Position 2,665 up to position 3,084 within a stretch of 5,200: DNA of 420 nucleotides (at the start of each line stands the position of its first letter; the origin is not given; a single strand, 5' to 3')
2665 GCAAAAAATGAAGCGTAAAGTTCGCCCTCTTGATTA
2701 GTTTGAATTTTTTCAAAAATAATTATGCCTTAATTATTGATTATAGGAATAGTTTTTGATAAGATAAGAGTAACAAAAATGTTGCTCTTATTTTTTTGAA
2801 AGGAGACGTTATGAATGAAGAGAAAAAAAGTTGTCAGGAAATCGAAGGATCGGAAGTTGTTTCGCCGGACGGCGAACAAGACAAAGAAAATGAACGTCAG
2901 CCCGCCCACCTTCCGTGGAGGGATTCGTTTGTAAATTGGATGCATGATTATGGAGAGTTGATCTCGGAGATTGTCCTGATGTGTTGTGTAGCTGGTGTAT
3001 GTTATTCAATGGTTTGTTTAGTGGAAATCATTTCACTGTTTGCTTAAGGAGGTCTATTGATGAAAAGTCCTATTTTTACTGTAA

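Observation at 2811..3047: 78-aa tail-anchored Cys-rich membrane protein: candidate single-gene lysis (MS2 L-like architecture) or other membrane-acting accessory protein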

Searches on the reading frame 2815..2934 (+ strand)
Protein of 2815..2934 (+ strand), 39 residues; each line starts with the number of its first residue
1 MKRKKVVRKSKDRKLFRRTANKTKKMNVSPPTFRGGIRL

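Call 3: search_protein_families(library=pfam, proteins=[window:2815-2934:+], max_evalue=1)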
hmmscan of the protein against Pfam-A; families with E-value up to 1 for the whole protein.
window:2815-2934:+ (39 aa): 0 families

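Call 4: search_protein_families(library=phrogs, proteins=[window:2815-2934:+], max_evalue=1)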
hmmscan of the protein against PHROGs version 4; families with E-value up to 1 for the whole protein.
window:2815-2934:+ (39 aa): 1 family
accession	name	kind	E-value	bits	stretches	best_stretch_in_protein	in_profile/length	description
phrog_10695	-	unknown function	7.7e-08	33.3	1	1-39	1-39/39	-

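Call 49: search_dna_similar(query=window:2815-2931:+, collection=phages, mode=protein, max_evalue=0.01, max_rows=25)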
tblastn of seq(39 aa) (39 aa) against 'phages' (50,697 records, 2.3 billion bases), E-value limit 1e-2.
Records with a match: 361; places in all: 361; records where one place covers at least 80% of the query: 0.
Best place of each record, by identity: 80-90% 2; 60-80% 357; <60% 2.
By first word of the organism name: Dulem 126; Microviridae 83; bajarodmic 83; Gokushovirus 24; Dipodfec 13; Sigmofec 12; Microvirus 7; Gokushovirinae 5; Lynx 3; Peromfec 2; and 3 more.
By host as written in the record: - 152; Varecia variegata 55; Peromyscus fraterculus 28; Propithecus coquereli 21; Lemur catta 19; Eulemur coronatus 13; Eulemur fulvus collaris 13; Homo sapiens 13; and 16 more.
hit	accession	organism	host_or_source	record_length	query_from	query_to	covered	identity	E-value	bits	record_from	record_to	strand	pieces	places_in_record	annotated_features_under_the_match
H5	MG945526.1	Microviridae sp.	pig feces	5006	15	39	64%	84.0%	1e-6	47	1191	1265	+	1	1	none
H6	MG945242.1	Microviridae sp.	dog feces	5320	15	39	64%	80.0%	2e-6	46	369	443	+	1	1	similar to hypothetical protein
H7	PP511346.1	Dulem virus 193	Eulemur coronatus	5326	15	39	64%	76.0%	7e-6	45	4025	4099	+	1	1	hypothetical protein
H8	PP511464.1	Dulem virus 193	Varecia variegata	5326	15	39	64%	76.0%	7e-6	45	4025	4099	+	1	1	hypothetical protein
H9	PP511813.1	Dulem virus 193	Propithecus coquereli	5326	15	39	64%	76.0%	7e-6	45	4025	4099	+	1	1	hypothetical protein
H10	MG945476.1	Microviridae sp.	dog feces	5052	15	39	64%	76.0%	4e-5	43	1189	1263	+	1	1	none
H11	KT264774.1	Gokushovirus WZ-2015a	bird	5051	15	39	64%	76.0%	4e-5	43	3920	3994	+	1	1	none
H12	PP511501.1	Dulem virus 161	Varecia variegata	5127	15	39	64%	76.0%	1e-4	41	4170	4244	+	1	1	DNA binding protein | hypothetical protein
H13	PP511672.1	Dulem virus 161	Varecia variegata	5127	15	39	64%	76.0%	1e-4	41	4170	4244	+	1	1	DNA binding protein | hypothetical protein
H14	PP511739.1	Dulem virus 161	Lemur catta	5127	15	39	64%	76.0%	1e-4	41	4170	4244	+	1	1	hypothetical protein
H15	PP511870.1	Dulem virus 161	Varecia variegata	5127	15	39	64%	76.0%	1e-4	41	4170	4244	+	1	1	DNA binding protein | hypothetical protein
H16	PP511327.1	Dulem virus 138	Eulemur flavifrons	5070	15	39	64%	72.0%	6e-5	42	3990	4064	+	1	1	DNA binding protein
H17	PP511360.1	Dulem virus 138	Eulemur coronatus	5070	15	39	64%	72.0%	6e-5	42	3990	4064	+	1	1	DNA binding protein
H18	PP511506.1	Dulem virus 138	Varecia variegata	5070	15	39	64%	72.0%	6e-5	42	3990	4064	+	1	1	DNA binding protein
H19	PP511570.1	Dulem virus 138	Varecia variegata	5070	15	39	64%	72.0%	6e-5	42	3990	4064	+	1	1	DNA binding protein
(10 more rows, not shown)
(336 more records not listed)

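Call 53: get_annotated_region(hit=H12, flank=600)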
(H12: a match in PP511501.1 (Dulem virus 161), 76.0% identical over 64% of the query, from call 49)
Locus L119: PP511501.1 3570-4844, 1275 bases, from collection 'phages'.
description: Dulem virus 161 isolate Duke_24FF_1145, complete genome.
organism: Dulem virus 161 (NCBI taxid 3145638)
taxonomy: Viruses; Monodnaviria; Sangervirae; Phixviricota; Malgrandaviricetes; Petitvirales; Microviridae; Microvirus
host: Varecia variegata; source: feces; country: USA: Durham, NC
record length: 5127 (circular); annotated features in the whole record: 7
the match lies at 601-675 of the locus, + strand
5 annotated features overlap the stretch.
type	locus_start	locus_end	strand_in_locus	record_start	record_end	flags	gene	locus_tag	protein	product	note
CDS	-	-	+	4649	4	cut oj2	-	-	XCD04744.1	internal scaffolding protein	-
CDS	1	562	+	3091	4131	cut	-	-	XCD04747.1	replication initiator protein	-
CDS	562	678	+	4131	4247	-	-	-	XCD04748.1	DNA binding protein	-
CDS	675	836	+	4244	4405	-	-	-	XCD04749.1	hypothetical protein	-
CDS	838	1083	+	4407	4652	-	-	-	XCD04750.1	nonstructural protein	-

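Call 54: get_annotated_region(hit=H5, flank=600)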
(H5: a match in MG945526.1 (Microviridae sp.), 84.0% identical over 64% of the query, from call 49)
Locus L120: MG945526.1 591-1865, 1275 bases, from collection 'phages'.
description: UNVERIFIED: Microviridae sp. isolate 2087-1801, complete genome.
organism: Microviridae sp. (NCBI taxid 2202644)
taxonomy: Viruses; Monodnaviria; Sangervirae; Phixviricota; Malgrandaviricetes; Petitvirales; Microviridae
host: -; source: pig feces; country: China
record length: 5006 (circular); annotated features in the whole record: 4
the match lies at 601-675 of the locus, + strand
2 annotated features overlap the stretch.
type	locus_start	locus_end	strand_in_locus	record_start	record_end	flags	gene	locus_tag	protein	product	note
misc_feature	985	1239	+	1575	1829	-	-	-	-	-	similar to VP5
misc_feature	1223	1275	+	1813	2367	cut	-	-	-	-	similar to VP3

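Call 55: get_annotated_region(hit=H6, flank=600)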
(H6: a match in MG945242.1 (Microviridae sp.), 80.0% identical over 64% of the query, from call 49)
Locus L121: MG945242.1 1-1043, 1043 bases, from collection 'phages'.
description: UNVERIFIED: Microviridae sp. isolate 1695-1602, partial genome.
organism: Microviridae sp. (NCBI taxid 2202644)
taxonomy: Viruses; Monodnaviria; Sangervirae; Phixviricota; Malgrandaviricetes; Petitvirales; Microviridae
host: -; source: dog feces; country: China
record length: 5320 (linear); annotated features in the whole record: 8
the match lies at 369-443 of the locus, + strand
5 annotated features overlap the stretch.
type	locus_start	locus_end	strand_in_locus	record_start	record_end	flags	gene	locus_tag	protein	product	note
misc_feature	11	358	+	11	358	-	-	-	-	-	similar to hypothetical protein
misc_feature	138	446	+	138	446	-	-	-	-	-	similar to hypothetical protein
misc_feature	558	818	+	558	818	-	-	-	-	-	similar to VP5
misc_feature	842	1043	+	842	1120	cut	-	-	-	-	similar to hypothetical protein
misc_feature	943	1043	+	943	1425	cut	-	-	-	-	similar to VP3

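Call 56: get_annotated_region(hit=H7, flank=600)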
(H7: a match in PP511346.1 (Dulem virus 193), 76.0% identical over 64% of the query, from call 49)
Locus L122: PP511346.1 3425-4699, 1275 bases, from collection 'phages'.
description: Dulem virus 193 isolate Duke_18_53, complete genome.
organism: Dulem virus 193 (NCBI taxid 3145670)
taxonomy: Viruses; Monodnaviria; Sangervirae; Phixviricota; Malgrandaviricetes; Petitvirales; Microviridae; Microvirus
host: Eulemur coronatus; source: feces; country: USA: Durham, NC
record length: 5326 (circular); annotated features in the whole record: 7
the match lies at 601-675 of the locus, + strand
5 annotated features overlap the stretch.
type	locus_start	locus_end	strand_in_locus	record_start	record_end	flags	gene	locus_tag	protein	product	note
CDS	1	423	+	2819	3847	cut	-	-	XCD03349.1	replication initiator protein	-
CDS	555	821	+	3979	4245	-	-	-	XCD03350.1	hypothetical protein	-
CDS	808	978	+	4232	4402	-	-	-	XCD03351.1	hypothetical protein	-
CDS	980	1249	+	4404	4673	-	-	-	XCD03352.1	nonstructural protein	-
CDS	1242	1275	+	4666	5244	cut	-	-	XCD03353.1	internal scaffolding protein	-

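Call 65: find_related_loci(query=A3, collection=viral_contigs, flank=1200)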
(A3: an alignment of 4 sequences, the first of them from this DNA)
Query A3 (39 aa) in viral_contigs; peptide patterns used: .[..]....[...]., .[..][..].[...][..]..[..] (x = any residue, [..] = any of these).
26 stretches matched a pattern; 5 encode a relative of the query (tblastn E <= 1e-3); 5 distinct loci.
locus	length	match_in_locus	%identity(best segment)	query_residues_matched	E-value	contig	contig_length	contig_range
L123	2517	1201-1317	100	1-39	6e-22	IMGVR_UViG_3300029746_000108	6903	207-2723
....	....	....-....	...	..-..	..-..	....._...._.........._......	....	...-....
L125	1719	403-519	51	1-39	1e-9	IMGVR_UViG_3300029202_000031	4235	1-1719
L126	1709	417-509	61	9-39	3e-9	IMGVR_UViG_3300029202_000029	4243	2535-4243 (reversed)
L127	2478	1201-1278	69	14-39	6e-9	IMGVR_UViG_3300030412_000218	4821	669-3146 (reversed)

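Call 68: search_dna_similar(query=window:2815-2931:+, collection=phages, mode=protein, max_evalue=0.01, max_rows=60, rows=spread)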
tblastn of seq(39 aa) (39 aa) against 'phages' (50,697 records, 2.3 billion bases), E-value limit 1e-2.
Records with a match: 361; places in all: 361; records where one place covers at least 80% of the query: 0.
Best place of each record, by identity: 80-90% 2; 60-80% 357; <60% 2.
By first word of the organism name: Dulem 126; Microviridae 83; bajarodmic 83; Gokushovirus 24; Dipodfec 13; Sigmofec 12; Microvirus 7; Gokushovirinae 5; Lynx 3; Peromfec 2; and 3 more.
By host as written in the record: - 152; Varecia variegata 55; Peromyscus fraterculus 28; Propithecus coquereli 21; Lemur catta 19; Eulemur coronatus 13; Eulemur fulvus collaris 13; Homo sapiens 13; and 16 more.
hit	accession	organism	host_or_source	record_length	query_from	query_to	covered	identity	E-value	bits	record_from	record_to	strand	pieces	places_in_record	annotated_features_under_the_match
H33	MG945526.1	Microviridae sp.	pig feces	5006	15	39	64%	84.0%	1e-6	47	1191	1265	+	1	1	none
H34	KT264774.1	Gokushovirus WZ-2015a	bird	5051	15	39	64%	76.0%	4e-5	43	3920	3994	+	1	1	none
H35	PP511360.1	Dulem virus 138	Eulemur coronatus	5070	15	39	64%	72.0%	6e-5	42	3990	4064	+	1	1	DNA binding protein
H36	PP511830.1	Dulem virus 138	Propithecus coquereli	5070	15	39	64%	72.0%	6e-5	42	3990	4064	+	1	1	DNA binding protein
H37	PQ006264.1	bajarodmic virus 166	Peromyscus fraterculus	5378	15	39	64%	72.0%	6e-4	39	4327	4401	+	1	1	none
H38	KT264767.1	Gokushovirus WZ-2015a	Homo sapiens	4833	15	39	64%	68.0%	2e-4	41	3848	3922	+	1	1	VP5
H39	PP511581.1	Dulem virus 114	Varecia variegata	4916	15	39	64%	68.0%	3e-4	40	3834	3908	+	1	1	hypothetical protein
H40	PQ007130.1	bajarodmic virus 882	Neotoma bryanti feces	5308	15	39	64%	68.0%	4e-4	40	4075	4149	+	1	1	DNA binding protein | nonstructural protein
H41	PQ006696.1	bajarodmic virus 524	Neotoma bryanti feces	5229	15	39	64%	68.0%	5e-4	40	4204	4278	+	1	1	DNA binding protein | nonstructural protein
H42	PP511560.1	Dulem virus 156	Varecia variegata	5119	15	39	64%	68.0%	5e-4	40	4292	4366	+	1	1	DNA binding protein | nonstructural protein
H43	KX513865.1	Human gut gokushovirus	Homo sapiens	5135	15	39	64%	68.0%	6e-4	39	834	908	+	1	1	putative VP5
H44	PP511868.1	Dulem virus 164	Varecia variegata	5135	15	39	64%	68.0%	6e-4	39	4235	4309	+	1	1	DNA binding protein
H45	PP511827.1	Dulem virus 146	Propithecus coquereli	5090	15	39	64%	68.0%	6e-4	39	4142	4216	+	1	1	DNA binding protein | hypothetical protein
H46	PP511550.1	Dulem virus 192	Varecia variegata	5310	15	39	64%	68.0%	6e-4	39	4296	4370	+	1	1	DNA binding protein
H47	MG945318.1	Microviridae sp.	pig feces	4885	15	39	64%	68.0%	6e-4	39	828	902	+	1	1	none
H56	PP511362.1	Dulem virus 136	Eulemur coronatus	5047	15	38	62%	66.7%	3e-3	37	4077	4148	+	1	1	hypothetical protein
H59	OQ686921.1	Dipodfec virus UOA04_Rod_845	Dipodomys merriami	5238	15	39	64%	64.0%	5e-4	40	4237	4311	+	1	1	hypothetical protein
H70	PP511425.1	Dulem virus 134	Eulemur fulvus collaris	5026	15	39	64%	64.0%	1e-3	39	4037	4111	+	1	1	hypothetical protein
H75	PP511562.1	Dulem virus 154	Varecia variegata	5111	15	39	64%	64.0%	2e-3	38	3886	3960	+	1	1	hypothetical protein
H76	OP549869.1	Microvirus sp.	Homo sapiens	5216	15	39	64%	64.0%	2e-3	38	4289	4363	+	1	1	hypothetical protein (x2)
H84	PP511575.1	Dulem virus 132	Varecia variegata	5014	15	39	64%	60.0%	2e-3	38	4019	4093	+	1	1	hypothetical protein (x2)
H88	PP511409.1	Dulem virus 195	Eulemur fulvus collaris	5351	15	39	64%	60.0%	6e-3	37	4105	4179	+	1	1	DNA binding protein | peptidase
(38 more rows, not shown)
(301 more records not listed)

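Call 69: get_annotated_region(hit=H88, flank=900)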
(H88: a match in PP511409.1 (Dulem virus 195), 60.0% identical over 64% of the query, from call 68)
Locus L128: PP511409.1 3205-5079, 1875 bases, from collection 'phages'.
description: Dulem virus 195 isolate Duke_21_67, complete genome.
organism: Dulem virus 195 (NCBI taxid 3145672)
taxonomy: Viruses; Monodnaviria; Sangervirae; Phixviricota; Malgrandaviricetes; Petitvirales; Microviridae; Microvirus
host: Eulemur fulvus collaris; source: feces; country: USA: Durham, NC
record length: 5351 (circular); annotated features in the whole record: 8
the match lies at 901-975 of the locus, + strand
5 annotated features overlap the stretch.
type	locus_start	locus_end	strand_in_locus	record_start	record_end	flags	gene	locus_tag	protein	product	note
CDS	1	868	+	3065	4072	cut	-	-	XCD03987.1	replication initiator protein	-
CDS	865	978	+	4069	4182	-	-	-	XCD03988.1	DNA binding protein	-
CDS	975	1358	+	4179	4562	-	-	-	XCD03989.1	peptidase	-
CDS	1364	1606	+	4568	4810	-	-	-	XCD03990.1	nonstructural protein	-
CDS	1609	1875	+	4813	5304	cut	-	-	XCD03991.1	internal scaffolding protein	-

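Call 70: get_annotated_region(hit=H39, flank=700)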
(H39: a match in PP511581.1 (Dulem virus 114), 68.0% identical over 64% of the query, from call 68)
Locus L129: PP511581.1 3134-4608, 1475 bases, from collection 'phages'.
description: Dulem virus 114 isolate Duke_24FS_110, complete genome.
organism: Dulem virus 114 (NCBI taxid 3145591)
taxonomy: Viruses; Monodnaviria; Sangervirae; Phixviricota; Malgrandaviricetes; Petitvirales; Microviridae; Microvirus
host: Varecia variegata; source: feces; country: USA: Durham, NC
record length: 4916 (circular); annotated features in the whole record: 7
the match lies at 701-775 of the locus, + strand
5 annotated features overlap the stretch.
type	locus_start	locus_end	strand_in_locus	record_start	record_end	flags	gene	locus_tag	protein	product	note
CDS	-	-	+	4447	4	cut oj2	-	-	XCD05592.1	internal scaffolding protein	-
CDS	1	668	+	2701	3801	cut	-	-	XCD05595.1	replication initiator protein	-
CDS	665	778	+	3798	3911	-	-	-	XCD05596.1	hypothetical protein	-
CDS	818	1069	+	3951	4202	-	-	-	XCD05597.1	hypothetical protein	-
CDS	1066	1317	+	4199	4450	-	-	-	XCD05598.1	nonstructural protein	-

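Call 71: get_annotated_region(hit=H56, flank=700)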
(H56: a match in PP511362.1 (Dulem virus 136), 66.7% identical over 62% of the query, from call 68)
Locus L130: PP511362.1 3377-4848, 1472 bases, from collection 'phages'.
description: Dulem virus 136 isolate Duke_18_73, complete genome.
organism: Dulem virus 136 (NCBI taxid 3145613)
taxonomy: Viruses; Monodnaviria; Sangervirae; Phixviricota; Malgrandaviricetes; Petitvirales; Microviridae; Microvirus
host: Eulemur coronatus; source: feces; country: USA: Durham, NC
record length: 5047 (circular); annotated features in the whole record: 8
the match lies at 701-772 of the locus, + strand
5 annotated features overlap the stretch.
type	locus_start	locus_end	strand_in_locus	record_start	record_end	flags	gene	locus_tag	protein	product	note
CDS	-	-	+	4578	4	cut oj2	-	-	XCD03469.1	internal scaffolding protein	-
CDS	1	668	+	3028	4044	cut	-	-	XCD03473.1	replication initiator protein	-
CDS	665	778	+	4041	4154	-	-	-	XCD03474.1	hypothetical protein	-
CDS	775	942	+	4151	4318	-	-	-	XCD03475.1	hypothetical protein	-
CDS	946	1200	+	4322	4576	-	-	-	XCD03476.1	nonstructural protein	-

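Call 72: get_annotated_region(hit=H59, flank=700)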
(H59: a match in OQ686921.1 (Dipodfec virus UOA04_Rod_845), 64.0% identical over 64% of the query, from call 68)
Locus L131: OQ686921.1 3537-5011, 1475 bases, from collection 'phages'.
description: Dipodfec virus UOA04_Rod_845, complete genome.
organism: Dipodfec virus UOA04_Rod_845 (NCBI taxid 3038751)
taxonomy: Viruses; Monodnaviria; Sangervirae; Phixviricota; Malgrandaviricetes; Petitvirales; Microviridae
host: Dipodomys merriami; source: feces; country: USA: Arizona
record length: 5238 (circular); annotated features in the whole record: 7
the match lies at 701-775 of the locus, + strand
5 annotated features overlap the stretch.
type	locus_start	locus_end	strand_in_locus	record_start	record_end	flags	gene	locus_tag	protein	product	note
CDS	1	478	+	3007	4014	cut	-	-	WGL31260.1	replication initiator protein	-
CDS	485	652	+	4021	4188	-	-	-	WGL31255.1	hypothetical protein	-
CDS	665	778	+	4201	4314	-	-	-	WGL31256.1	hypothetical protein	-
CDS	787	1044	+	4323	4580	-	-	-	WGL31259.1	nonstructural protein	-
CDS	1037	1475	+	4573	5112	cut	-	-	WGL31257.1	internal scaffolding protein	-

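Call 73: get_annotated_region(hit=H70, flank=700)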
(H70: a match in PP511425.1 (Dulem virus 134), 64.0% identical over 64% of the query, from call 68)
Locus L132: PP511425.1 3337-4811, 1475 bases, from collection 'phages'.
description: Dulem virus 134 isolate Duke_21_90, complete genome.
organism: Dulem virus 134 (NCBI taxid 3145611)
taxonomy: Viruses; Monodnaviria; Sangervirae; Phixviricota; Malgrandaviricetes; Petitvirales; Microviridae; Microvirus
host: Eulemur fulvus collaris; source: feces; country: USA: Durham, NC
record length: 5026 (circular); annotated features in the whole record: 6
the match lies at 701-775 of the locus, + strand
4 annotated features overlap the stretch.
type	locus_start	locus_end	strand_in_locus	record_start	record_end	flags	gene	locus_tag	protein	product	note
CDS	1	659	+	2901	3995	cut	-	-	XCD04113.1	replication initiator protein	-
CDS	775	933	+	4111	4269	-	-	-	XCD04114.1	hypothetical protein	-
CDS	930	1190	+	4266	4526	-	-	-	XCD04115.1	nonstructural protein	-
CDS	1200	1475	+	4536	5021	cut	-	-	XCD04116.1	internal scaffolding protein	-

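Call 74: get_annotated_region(hit=H75, flank=700)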
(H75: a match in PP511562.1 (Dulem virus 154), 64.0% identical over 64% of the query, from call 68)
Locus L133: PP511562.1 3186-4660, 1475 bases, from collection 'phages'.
description: Dulem virus 154 isolate Duke_24FS_89, complete genome.
organism: Dulem virus 154 (NCBI taxid 3145631)
taxonomy: Viruses; Monodnaviria; Sangervirae; Phixviricota; Malgrandaviricetes; Petitvirales; Microviridae; Microvirus
host: Varecia variegata; source: feces; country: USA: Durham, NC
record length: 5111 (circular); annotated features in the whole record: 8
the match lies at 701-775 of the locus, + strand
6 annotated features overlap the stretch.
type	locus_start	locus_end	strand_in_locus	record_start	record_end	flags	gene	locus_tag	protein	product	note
CDS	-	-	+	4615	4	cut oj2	-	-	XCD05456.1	internal scaffolding protein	-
CDS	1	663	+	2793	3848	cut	-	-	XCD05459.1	replication initiator protein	-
CDS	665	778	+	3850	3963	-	-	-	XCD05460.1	hypothetical protein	-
CDS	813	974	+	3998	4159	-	-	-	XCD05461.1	hypothetical protein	-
CDS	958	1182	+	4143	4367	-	-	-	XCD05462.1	hypothetical protein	-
CDS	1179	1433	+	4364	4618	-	-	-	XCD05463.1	nonstructural protein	-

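Call 75: get_annotated_region(hit=H76, flank=700)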
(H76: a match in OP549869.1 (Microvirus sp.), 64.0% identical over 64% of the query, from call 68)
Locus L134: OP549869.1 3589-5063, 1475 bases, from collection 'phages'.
description: Microvirus sp. isolate UC145V1_C34, complete genome.
organism: Microvirus sp. (NCBI taxid 2202559)
taxonomy: Viruses; Monodnaviria; Sangervirae; Phixviricota; Malgrandaviricetes; Petitvirales; Microviridae
host: Homo sapiens; source: vaginal secretion; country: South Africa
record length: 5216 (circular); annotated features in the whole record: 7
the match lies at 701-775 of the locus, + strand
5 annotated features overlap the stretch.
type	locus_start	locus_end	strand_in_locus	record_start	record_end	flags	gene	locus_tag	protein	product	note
CDS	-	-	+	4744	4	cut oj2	-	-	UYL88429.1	internal scaffolding protein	-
CDS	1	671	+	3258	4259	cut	-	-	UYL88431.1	replication initiation protein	-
CDS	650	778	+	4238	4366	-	-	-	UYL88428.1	hypothetical protein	-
CDS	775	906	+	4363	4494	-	-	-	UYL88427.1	hypothetical protein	-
CDS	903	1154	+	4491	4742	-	-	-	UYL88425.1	DNA binding protein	-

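Call 76: get_annotated_region(hit=H84, flank=700)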
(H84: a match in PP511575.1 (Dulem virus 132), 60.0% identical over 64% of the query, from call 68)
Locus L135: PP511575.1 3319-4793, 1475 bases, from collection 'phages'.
description: Dulem virus 132 isolate Duke_24FS_104, complete genome.
organism: Dulem virus 132 (NCBI taxid 3145609)
taxonomy: Viruses; Monodnaviria; Sangervirae; Phixviricota; Malgrandaviricetes; Petitvirales; Microviridae; Microvirus
host: Varecia variegata; source: feces; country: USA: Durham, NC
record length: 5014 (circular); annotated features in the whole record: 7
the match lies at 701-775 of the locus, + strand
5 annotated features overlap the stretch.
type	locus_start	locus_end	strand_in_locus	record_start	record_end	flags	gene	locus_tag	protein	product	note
CDS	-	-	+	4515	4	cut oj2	-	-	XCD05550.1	internal scaffolding protein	-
CDS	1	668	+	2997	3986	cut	-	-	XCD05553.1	replication initiator protein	-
CDS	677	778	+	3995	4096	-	-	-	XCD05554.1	hypothetical protein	-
CDS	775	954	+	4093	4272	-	-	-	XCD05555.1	hypothetical protein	-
CDS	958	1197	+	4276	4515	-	-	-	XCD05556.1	nonstructural protein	-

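Call 78: search_protein_families(library=pfam, proteins=[L128:975-1358:+, L122:555-821:+], max_evalue=0.1)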
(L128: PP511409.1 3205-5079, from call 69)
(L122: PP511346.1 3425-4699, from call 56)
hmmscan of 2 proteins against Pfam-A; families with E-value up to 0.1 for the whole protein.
L128:975-1358:+ (127 aa): 3 families
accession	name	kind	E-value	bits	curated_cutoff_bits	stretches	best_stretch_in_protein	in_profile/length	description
PF08291.16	Peptidase_M15_3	-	1.5e-25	89.9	23.2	1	16-117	2-108/108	Peptidase M15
PF05951.18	Peptidase_M15_2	-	4.3e-08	33.5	27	1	31-118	51-147/153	Bacterial protein of unknown function (DUF882)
PF13539.11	Peptidase_M15_4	-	0.065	14.3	25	0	69-86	3-20/70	D-alanyl-D-alanine carboxypeptidase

L122:555-821:+ (88 aa): 0 families

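Call 79: search_protein_families(library=ncbifam, proteins=[window:2815-2934:+, L122:555-821:+], max_evalue=1)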
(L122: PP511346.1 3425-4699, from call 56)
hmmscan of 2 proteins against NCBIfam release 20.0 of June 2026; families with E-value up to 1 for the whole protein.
window:2815-2934:+ (39 aa): 1 family
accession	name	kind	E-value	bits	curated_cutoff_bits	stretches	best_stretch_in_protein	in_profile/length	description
NF047430.1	ribo_bS22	equivalog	0.2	11.8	34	1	2-19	7-24/31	30S ribosomal protein bS22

L122:555-821:+ (88 aa): 2 families
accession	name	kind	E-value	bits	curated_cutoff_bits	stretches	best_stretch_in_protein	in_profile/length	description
TIGR00870.1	trp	subfamily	0.029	12.4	498.75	1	2-77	537-614/747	transient-receptor-potential calcium channel protein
NF009776.0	PRK13275.1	equivalog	0.25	10.7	64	1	53-75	46-68/70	tetrahydromethanopterin S-methyltransferase subunit F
